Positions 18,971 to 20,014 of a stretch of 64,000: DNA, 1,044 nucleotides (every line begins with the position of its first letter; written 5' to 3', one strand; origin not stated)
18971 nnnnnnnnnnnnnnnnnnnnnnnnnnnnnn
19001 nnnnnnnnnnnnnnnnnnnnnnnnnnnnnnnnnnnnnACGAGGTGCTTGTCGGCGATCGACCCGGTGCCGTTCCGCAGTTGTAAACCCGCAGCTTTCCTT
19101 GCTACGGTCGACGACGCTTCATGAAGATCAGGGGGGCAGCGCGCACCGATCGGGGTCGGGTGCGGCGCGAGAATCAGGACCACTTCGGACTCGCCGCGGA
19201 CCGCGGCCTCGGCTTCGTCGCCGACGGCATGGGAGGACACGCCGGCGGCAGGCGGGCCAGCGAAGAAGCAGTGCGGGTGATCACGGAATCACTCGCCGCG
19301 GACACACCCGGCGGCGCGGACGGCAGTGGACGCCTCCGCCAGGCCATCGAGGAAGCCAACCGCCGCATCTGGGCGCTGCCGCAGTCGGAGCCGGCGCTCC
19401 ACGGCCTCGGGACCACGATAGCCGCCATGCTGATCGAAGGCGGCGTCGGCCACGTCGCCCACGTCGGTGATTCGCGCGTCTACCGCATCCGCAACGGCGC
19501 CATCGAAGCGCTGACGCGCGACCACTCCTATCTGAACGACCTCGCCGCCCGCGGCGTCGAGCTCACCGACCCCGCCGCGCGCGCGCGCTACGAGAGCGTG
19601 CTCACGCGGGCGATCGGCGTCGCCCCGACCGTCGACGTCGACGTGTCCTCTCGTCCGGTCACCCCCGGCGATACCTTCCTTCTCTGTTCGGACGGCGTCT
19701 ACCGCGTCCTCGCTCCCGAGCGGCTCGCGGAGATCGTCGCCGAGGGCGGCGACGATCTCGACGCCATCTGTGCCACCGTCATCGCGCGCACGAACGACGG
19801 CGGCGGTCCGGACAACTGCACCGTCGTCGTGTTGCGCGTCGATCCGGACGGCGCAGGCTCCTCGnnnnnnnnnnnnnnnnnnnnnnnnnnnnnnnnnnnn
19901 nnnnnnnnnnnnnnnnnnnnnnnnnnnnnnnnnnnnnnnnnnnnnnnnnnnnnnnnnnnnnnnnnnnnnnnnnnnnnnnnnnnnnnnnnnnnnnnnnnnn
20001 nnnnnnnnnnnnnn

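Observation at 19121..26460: Translationally coupled operon: PP2C phosphatase, 1676-aa Ser/Thr kinase, secreted unknown protein, dockerin-tagged M10 metalloprotease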

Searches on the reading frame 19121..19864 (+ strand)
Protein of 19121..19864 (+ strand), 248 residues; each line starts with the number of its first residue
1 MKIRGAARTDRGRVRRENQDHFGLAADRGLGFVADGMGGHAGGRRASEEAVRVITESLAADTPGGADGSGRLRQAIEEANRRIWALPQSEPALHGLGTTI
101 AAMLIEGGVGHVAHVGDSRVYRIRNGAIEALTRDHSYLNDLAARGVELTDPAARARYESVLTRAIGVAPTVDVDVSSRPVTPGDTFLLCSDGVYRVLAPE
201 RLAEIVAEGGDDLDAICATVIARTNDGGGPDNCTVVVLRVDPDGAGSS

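Call 8: search_protein_families(library=pfam, proteins=[window:19121-19864:+], max_evalue=0.01)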
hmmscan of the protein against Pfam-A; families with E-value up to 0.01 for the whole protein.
window:19121-19864:+ (248 aa): 4 families
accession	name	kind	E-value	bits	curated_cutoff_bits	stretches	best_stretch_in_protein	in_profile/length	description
PF13672.11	PP2C_2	-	1.5e-16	61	24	1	15-204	9-186/209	Protein phosphatase 2C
PF00481.26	PP2C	-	1.1e-09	38.8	20.3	1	25-217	31-239/255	Protein phosphatase 2C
PF07228.17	SpoIIE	-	1.1e-07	32.4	25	1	162-240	102-191/192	Stage II sporulation protein E (SpoIIE)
PF04077.17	DsrH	-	0.0039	17.8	24.4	0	173-207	9-43/88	DsrH like protein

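Call 14: search_protein_families(library=ncbifam, proteins=[window:19121-19864:+], max_evalue=1)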
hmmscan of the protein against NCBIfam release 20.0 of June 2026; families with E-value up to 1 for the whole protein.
window:19121-19864:+ (248 aa): 4 families
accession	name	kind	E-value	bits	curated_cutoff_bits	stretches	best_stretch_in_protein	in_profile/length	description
NF033484.1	Stp1_PP2C_phos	equivalog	1.6e-59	201.2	230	1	9-238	2-231/232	Stp1/IreP family PP2C-type Ser/Thr phosphatase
NF011149.0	PRK14559.1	equivalog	2e-30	106.2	374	1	2-240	371-631/642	serine/threonine phosphatase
TIGR03011.1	sulf_tusB_dsrH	equivalog_domain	0.00034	20.7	49.2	1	177-229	18-70/95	sulfurtransferase complex subunit TusB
TIGR02865.1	spore_II_E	equivalog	0.0018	16.5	490.8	1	164-196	678-708/764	stage II sporulation protein E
